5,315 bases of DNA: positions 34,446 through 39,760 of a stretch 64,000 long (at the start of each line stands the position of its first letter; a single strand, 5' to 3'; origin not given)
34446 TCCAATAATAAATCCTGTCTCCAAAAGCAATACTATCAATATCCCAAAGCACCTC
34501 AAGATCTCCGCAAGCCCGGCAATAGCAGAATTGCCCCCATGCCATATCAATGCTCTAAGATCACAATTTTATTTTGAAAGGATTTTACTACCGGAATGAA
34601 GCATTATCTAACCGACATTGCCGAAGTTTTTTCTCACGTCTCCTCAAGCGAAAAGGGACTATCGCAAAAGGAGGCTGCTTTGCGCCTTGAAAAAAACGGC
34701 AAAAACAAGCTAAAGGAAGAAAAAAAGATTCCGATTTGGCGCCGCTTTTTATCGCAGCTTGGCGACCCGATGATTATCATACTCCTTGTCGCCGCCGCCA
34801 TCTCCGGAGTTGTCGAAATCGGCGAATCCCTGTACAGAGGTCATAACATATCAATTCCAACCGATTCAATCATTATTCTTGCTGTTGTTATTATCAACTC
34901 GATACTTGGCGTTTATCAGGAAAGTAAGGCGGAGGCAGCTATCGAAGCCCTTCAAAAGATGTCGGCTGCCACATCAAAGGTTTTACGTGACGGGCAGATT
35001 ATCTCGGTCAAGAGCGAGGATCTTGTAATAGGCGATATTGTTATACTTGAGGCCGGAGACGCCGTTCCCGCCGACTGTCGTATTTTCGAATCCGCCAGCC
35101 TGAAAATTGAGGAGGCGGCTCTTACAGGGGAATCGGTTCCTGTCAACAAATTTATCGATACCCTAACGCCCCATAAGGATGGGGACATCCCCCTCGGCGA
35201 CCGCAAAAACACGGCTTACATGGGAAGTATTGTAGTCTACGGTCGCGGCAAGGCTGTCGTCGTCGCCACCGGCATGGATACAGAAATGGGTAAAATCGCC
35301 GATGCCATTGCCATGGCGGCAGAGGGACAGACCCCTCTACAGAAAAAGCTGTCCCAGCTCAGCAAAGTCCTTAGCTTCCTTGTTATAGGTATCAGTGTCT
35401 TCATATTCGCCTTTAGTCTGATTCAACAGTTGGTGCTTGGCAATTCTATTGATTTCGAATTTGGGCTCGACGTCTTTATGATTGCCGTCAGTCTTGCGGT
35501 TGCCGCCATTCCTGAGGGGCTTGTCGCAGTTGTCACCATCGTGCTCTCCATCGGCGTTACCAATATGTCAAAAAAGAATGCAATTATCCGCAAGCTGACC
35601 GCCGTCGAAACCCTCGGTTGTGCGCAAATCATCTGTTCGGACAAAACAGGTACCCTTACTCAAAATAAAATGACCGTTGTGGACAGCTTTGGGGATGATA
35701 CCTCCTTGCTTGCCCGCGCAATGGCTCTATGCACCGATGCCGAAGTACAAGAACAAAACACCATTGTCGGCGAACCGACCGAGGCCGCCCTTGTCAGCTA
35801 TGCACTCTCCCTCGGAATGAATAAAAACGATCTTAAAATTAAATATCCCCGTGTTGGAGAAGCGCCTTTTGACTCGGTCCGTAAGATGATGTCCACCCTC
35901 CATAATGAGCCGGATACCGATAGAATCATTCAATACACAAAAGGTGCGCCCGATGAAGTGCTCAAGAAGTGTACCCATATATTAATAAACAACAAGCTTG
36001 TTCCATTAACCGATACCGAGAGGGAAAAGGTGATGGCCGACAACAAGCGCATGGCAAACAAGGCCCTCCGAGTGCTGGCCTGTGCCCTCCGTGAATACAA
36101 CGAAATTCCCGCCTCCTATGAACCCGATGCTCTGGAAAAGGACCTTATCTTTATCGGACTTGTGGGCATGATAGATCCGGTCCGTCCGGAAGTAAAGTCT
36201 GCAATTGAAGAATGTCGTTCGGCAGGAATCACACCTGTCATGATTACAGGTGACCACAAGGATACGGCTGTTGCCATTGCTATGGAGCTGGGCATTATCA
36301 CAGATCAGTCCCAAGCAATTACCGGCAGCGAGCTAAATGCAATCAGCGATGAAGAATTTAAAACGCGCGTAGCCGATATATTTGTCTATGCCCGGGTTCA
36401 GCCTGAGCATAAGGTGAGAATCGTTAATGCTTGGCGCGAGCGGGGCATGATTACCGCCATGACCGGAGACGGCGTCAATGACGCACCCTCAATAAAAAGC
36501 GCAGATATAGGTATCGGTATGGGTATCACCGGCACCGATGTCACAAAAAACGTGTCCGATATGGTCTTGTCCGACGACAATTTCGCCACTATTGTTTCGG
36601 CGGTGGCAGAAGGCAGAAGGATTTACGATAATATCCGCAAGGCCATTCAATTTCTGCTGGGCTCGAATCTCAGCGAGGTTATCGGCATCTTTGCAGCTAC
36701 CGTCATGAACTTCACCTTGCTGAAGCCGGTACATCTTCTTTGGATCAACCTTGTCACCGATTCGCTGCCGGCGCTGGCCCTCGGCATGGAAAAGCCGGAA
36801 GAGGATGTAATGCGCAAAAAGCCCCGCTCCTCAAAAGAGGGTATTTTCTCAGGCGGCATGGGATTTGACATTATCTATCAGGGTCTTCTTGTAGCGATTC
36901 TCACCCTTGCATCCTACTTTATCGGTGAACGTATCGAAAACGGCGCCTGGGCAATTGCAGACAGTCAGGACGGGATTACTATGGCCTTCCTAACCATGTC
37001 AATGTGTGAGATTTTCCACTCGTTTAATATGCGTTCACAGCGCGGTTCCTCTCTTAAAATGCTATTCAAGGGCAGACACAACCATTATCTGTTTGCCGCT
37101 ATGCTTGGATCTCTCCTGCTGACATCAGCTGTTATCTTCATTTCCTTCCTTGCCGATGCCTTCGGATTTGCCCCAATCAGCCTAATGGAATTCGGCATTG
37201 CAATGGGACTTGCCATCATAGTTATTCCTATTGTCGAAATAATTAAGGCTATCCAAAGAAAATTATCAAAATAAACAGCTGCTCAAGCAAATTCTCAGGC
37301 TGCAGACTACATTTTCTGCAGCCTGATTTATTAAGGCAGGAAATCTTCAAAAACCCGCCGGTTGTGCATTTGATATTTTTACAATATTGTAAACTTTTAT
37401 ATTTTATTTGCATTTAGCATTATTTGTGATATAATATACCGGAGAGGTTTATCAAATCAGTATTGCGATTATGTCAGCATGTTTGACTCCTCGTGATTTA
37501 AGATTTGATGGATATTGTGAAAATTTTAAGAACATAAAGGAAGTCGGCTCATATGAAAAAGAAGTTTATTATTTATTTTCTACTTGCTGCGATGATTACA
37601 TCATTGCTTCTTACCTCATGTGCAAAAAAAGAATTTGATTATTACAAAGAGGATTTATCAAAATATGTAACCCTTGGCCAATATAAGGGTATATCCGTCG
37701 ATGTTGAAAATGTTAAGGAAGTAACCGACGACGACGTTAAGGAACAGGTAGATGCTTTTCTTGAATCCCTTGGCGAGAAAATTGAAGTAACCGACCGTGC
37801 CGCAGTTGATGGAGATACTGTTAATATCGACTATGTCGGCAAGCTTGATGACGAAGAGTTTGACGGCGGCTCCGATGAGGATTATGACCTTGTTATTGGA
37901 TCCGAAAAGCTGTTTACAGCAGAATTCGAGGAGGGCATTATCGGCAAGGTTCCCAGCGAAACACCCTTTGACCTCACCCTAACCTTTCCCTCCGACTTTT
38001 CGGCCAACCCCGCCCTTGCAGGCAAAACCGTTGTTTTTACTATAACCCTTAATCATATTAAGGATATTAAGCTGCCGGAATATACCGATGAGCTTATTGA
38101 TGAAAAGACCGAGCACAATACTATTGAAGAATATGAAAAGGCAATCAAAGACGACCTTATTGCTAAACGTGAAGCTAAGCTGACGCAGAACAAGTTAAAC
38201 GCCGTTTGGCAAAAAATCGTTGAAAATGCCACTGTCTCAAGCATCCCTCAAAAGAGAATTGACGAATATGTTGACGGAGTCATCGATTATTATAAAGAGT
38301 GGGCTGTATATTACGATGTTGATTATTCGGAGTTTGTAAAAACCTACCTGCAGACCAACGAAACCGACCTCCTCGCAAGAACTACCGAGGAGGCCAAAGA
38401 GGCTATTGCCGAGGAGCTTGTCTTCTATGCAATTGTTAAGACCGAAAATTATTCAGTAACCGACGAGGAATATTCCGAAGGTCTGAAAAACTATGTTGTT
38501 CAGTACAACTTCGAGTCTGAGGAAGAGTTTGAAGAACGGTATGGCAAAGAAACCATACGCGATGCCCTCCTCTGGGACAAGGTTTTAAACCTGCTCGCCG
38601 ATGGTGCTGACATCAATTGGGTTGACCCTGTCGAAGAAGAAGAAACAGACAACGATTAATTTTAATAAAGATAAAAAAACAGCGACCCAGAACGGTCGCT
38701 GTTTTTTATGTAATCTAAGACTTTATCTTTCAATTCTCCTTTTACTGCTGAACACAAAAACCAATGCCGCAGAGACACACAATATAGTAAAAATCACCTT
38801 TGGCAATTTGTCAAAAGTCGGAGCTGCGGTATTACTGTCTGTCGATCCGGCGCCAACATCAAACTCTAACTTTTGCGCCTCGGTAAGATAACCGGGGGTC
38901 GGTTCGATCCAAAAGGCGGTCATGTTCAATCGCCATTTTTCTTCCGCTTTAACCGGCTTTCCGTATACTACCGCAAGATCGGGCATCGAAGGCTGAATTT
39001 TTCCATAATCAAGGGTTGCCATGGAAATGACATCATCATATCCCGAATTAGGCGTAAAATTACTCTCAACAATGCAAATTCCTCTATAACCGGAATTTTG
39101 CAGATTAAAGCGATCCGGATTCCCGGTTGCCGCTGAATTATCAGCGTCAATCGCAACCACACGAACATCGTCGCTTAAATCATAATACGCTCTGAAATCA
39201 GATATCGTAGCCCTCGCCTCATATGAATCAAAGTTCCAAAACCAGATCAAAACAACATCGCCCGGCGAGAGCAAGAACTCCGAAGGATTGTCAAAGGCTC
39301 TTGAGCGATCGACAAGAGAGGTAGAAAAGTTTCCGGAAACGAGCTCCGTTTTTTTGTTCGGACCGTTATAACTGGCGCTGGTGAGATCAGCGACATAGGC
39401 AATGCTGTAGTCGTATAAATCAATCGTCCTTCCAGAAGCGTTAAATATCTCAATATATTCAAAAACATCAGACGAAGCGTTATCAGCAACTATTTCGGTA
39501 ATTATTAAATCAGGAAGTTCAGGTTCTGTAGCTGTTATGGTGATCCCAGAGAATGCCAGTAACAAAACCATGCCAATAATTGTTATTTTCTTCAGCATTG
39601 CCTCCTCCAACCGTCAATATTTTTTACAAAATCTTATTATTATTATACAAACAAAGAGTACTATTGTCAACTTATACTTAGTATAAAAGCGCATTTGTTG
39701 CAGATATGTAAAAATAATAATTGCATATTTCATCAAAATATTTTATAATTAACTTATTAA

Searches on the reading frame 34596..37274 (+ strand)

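Call 34: search_protein_families(library=pfam, proteins=[window:34596-37274:+], max_evalue=0.0001)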
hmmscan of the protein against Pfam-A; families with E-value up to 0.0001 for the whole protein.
window:34596-37274:+ (892 aa): 5 families
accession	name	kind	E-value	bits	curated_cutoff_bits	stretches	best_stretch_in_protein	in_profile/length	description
PF00122.25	E1-E2_ATPase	-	6.2e-53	179.4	28.1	1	122-327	2-181/181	E1-E2 ATPase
PF00689.26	Cation_ATPase_C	-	2.4e-51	174.4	27.3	1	707-886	2-175/175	Cation transporting ATPase, C-terminus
PF13246.12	Cation_ATPase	-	9.2e-23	80.5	21.7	1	378-462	2-91/91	Cation transport ATPase (P-type)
PF00690.31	Cation_ATPase_N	-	3.6e-22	78.2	20.4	1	6-70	4-69/69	Cation transporter/ATPase, N-terminus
PF00702.32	Hydrolase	-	2.3e-16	61.2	26.4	1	345-637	3-191/191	haloacid dehalogenase-like hydrolase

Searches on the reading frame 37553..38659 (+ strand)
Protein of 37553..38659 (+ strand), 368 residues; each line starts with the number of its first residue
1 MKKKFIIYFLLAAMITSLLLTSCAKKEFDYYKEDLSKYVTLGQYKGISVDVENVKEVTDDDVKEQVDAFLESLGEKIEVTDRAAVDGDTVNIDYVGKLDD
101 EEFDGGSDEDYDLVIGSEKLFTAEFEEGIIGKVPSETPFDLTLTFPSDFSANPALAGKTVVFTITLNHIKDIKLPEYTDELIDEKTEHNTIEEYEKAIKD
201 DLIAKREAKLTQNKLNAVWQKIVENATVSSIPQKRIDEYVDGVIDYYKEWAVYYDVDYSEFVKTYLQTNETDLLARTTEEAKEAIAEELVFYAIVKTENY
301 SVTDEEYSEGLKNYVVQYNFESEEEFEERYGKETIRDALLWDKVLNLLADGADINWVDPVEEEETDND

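Call 34: search_protein_families(library=pfam, proteins=[window:37553-38659:+], max_evalue=0.0001)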
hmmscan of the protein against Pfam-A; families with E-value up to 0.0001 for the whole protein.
window:37553-38659:+ (368 aa): 2 families
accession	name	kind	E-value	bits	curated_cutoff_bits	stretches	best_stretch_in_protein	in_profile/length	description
PF05698.19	Trigger_C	-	1.2e-15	58.3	22.7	1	190-348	1-160/162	Bacterial trigger factor protein (TF) C-terminus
PF00254.34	FKBP_C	-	5.7e-09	36.6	21.1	1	82-166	3-93/94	FKBP-type peptidyl-prolyl cis-trans isomerase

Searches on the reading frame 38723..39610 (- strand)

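Call 34: search_protein_families(library=pfam, proteins=[window:38723-39610:-], max_evalue=0.0001)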
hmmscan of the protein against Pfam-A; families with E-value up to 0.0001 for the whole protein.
window:38723-39610:- (295 aa): 1 family
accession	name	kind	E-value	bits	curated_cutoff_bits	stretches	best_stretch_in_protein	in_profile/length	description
PF00932.25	LTD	-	2.7e-10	41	34.3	1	33-125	6-70/109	Lamin Tail Domain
